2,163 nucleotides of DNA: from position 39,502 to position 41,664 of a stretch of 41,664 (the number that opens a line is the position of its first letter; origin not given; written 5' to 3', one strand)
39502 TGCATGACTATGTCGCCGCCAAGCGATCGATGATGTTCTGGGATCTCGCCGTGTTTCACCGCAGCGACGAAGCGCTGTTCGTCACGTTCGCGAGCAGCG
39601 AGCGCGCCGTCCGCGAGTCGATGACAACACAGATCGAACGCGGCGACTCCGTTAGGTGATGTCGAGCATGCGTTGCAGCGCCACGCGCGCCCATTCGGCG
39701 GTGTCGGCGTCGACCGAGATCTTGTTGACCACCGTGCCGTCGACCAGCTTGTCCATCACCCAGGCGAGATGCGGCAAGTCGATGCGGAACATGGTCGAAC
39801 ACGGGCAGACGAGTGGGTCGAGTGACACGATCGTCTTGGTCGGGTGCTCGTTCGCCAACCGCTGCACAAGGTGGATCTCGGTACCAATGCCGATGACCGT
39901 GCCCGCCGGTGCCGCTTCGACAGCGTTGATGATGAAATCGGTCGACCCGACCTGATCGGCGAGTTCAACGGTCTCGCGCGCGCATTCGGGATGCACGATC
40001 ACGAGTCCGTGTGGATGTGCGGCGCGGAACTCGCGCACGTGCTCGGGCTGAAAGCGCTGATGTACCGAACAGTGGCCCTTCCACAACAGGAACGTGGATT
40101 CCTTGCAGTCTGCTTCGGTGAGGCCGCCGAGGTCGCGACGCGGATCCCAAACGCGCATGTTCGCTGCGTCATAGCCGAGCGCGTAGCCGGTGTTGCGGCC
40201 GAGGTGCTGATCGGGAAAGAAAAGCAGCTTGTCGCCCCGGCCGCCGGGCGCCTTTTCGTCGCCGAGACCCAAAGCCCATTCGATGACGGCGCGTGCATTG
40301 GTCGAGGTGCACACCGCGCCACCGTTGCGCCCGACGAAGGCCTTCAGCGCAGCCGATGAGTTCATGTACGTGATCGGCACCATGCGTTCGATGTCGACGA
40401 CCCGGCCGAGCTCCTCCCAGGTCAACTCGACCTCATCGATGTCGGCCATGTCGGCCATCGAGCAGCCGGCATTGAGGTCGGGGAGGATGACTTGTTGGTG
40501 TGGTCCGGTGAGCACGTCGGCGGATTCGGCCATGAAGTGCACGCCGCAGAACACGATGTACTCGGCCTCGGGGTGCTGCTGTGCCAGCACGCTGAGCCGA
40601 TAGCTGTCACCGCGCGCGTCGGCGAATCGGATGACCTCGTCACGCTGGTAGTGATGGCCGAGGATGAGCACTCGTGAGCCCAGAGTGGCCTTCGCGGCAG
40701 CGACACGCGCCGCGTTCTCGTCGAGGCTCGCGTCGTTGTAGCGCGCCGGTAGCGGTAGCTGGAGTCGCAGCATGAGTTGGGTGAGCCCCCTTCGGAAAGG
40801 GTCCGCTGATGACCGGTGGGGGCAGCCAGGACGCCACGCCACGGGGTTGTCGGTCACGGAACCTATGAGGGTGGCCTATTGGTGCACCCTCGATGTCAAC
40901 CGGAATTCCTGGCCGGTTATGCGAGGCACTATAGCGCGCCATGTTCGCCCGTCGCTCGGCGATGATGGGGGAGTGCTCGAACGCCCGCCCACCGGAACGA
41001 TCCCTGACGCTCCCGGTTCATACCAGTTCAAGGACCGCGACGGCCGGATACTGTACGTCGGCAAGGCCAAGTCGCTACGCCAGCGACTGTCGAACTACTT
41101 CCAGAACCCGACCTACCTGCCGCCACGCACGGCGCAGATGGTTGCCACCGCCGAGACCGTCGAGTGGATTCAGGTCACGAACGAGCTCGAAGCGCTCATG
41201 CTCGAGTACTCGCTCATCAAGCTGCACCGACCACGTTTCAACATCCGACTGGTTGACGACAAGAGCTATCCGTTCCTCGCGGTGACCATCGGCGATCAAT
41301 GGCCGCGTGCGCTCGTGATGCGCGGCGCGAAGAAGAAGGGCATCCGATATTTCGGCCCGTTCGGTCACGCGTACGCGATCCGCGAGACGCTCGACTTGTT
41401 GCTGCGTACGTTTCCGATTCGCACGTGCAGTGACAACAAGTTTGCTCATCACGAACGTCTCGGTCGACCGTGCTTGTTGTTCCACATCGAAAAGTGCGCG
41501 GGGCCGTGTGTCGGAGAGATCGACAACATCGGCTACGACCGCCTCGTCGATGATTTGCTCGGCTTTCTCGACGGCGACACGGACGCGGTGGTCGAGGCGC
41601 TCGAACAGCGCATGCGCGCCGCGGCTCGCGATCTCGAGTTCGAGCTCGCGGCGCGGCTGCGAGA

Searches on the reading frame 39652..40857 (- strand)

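Call 10: search_protein_families(library=pfam, proteins=[window:39652-40857:-], max_evalue=0.01)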
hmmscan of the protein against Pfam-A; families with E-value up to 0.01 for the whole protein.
window:39652-40857:- (401 aa): 1 family
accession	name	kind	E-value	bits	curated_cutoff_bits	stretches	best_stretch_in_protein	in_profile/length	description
PF02445.21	NadA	-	1e-90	304.3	27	1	55-399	6-295/295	Quinolinate synthetase A protein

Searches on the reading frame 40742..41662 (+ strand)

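Call 10: search_protein_families(library=pfam, proteins=[window:40742-41662:+], max_evalue=0.01)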
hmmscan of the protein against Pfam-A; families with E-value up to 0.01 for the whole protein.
window:40742-41662:+ (307 aa): 4 families
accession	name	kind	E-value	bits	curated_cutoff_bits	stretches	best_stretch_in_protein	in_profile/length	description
PF01541.30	GIY-YIG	-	7.5e-08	33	22.6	1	92-165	3-76/78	GIY-YIG catalytic domain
PF02151.25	UVR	-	0.00013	22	21.5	1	282-307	2-27/36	UvrB/uvrC motif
PF24348.1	DUF7508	-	0.00036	21.1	26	1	79-120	10-50/79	Domain of unknown function (DUF7508)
PF20815.3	GIY_YIG_2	-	0.0015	18.9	22.4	0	95-120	26-52/153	GIY-YIG catalytic domain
